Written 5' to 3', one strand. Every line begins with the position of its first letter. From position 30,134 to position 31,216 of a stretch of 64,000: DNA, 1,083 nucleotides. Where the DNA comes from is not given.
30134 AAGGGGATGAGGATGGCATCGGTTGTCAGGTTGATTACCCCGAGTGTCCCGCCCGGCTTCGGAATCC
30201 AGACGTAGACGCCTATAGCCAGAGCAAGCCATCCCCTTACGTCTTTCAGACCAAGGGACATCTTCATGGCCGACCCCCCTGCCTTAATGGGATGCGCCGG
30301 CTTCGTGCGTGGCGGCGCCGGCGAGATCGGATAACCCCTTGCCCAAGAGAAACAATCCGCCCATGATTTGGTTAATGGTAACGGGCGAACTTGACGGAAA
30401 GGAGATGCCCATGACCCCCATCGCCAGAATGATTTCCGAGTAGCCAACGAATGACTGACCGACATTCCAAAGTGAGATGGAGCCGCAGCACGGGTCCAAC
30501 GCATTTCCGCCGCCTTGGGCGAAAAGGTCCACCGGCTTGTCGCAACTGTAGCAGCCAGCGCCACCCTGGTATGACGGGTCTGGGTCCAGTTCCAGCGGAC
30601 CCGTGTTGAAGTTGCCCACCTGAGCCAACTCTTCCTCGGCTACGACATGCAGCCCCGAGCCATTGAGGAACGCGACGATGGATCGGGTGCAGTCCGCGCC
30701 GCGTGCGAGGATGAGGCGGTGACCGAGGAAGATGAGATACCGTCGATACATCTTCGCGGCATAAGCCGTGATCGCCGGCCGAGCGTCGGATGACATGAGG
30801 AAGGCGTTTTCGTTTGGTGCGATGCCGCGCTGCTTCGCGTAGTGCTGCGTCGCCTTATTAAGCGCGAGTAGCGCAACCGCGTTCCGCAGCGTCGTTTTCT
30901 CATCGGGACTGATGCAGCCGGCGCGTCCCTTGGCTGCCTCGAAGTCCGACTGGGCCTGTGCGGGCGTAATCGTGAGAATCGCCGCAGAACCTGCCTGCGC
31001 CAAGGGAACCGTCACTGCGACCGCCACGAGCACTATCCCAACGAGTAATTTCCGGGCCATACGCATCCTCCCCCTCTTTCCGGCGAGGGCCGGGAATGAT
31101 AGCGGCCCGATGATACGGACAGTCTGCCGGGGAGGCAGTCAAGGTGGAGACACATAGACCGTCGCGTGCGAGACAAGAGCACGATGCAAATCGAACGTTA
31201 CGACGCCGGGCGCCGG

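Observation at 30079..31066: Secreted 260-aa Cys/Gly-rich protein followed by a 62-aa membrane protein and a terminator: candidate novel two-gene module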

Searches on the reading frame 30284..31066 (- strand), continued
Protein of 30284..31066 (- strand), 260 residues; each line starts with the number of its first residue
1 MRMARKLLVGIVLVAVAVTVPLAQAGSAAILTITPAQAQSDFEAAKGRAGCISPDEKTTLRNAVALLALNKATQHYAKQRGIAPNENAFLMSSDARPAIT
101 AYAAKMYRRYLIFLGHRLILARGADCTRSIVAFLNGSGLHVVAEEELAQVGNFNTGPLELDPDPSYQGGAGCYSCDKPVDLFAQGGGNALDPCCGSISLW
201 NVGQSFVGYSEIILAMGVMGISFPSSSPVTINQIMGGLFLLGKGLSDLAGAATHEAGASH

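Call 72: find_encoding_contigs(protein=P0012, flank=3000, max_places=2)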
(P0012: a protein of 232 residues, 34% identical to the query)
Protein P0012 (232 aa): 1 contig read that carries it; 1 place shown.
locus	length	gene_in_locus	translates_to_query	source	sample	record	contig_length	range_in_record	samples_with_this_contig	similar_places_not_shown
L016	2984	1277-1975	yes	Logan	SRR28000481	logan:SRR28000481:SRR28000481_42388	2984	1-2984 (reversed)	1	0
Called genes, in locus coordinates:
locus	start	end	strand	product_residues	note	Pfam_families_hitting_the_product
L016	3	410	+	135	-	?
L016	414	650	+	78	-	-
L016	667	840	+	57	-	-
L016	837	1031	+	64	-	-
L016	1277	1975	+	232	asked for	-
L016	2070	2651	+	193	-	-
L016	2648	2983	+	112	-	?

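Call 78: fold_search(model_id=the predicted structure, library=viral)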
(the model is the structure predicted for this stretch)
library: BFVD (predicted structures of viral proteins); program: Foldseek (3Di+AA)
matches with E <= 10: 168; with E <= 0.001: 0
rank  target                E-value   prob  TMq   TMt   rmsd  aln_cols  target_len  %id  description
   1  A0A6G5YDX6            7.4e-01  0.06  0.10  0.12  18.7       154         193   14  (no name in the UniProt tables at hand)
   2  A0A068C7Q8            8.7e-01  0.12  0.11  0.20  12.2        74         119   12  Uncharacterized protein [Listeria phage LMTA-148]
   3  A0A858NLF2            8.7e-01  0.11  0.22  0.12  19.2       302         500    9  (no name in the UniProt tables at hand)
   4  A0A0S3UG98            9.2e-01  0.20  0.18  0.06  24.7       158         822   13  Uncharacterized protein [Pseudomonas phage phiR18]
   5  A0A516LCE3            1.3e+00  0.03  0.09  0.08  17.6       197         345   12  (no name in the UniProt tables at hand)
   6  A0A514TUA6            1.4e+00  0.04  0.11  0.12  16.6       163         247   15  Phage conserved hypothetical protein C-terminal domain-containing protein [Aeromonas phage 4_D05]
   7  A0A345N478            1.8e+00  0.30  0.16  0.37  11.6        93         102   15  (no name in the UniProt tables at hand)
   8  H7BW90                2.2e+00  0.16  0.15  0.16   9.2        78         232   19  (no name in the UniProt tables at hand)
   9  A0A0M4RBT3            2.2e+00  0.06  0.17  0.18  17.6       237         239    8  Uncharacterized protein [Caulobacter phage Percy]
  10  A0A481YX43            2.4e+00  0.28  0.15  0.37   5.0        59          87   10  Uncharacterized protein [Marseillevirus LCMAC202]
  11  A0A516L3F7            2.4e+00  0.18  0.14  0.35   4.9        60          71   18  (no name in the UniProt tables at hand)
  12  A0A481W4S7            2.6e+00  0.77  0.18  0.73   3.1        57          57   12  Uncharacterized protein [Pseudomonas phage Psa21]
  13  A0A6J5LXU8            2.6e+00  0.41  0.17  0.52   9.0        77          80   10  Uncharacterized protein [uncultured Caudovirales phage]
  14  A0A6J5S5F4            2.7e+00  0.35  0.17  0.49   3.5        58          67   14  Lipoprotein [uncultured Caudovirales phage]
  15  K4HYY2                2.7e+00  0.11  0.22  0.30  17.7       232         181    7  Minor tail protein [Escherichia phage EC6]
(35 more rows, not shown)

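Call 88: find_related_loci(query=A3, collection=viral_contigs, flank=4000)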
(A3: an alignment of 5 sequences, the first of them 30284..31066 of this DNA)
Query A3 (260 aa) in viral_contigs; peptide patterns used: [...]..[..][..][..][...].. (x = any residue, [..] = any of these).
7 stretches matched a pattern, but none encodes a relative of the query by tblastn (E <= 1e-3).

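Call 97: search_protein_families(library=ncbifam, proteins=[P0003, P0005, P0007, P0008, P0009, P0010, P0011, P0012], max_evalue=5)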
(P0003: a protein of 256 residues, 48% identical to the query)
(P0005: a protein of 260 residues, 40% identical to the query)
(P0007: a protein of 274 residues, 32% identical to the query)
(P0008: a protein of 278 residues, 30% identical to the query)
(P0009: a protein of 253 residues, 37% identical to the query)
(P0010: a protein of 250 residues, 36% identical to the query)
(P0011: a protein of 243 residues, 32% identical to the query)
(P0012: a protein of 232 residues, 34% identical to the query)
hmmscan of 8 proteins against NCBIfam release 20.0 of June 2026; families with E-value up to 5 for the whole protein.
P0003 (256 aa): 0 families

P0005 (260 aa): 0 families

P0007 (274 aa): 0 families

P0008 (278 aa): 0 families

P0009 (253 aa): 0 families

P0010 (250 aa): 0 families

P0011 (243 aa): 0 families

P0012 (232 aa): 0 families

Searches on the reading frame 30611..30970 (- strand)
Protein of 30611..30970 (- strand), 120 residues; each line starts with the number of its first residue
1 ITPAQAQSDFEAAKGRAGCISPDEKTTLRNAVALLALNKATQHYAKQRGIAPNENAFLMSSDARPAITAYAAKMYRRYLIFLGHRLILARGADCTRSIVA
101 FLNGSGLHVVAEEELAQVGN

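Call 104: search_solved_structures(query=A6, max_evalue=10, show_alignments=1)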
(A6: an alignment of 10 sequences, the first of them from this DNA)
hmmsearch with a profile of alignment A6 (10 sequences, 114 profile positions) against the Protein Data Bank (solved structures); distinct sequences matched with E-value up to 10: 5.
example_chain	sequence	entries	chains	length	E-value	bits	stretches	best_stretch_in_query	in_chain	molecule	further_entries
2knj_A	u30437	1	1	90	0.24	14.8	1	3-60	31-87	Microplusin preprotein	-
1w8x_A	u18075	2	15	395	0.62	13.5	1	9-82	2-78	MAJOR CAPSID PROTEIN (PROTEIN P3) | Major capsid protein P3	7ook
2nar_A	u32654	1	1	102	0.7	13.3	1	17-77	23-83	Effector protein Avr3a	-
1cjd_A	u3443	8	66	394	0.84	13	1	10-82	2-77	PROTEIN (MAJOR CAPSID PROTEIN (P3)) | MAJOR CAPSID PROTEIN | BACTERIOPHAGE PRD1 P3-SHELL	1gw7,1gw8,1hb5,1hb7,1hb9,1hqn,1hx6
6q5u_A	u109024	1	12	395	1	12.8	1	9-79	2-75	Major Capsid Protein (P3)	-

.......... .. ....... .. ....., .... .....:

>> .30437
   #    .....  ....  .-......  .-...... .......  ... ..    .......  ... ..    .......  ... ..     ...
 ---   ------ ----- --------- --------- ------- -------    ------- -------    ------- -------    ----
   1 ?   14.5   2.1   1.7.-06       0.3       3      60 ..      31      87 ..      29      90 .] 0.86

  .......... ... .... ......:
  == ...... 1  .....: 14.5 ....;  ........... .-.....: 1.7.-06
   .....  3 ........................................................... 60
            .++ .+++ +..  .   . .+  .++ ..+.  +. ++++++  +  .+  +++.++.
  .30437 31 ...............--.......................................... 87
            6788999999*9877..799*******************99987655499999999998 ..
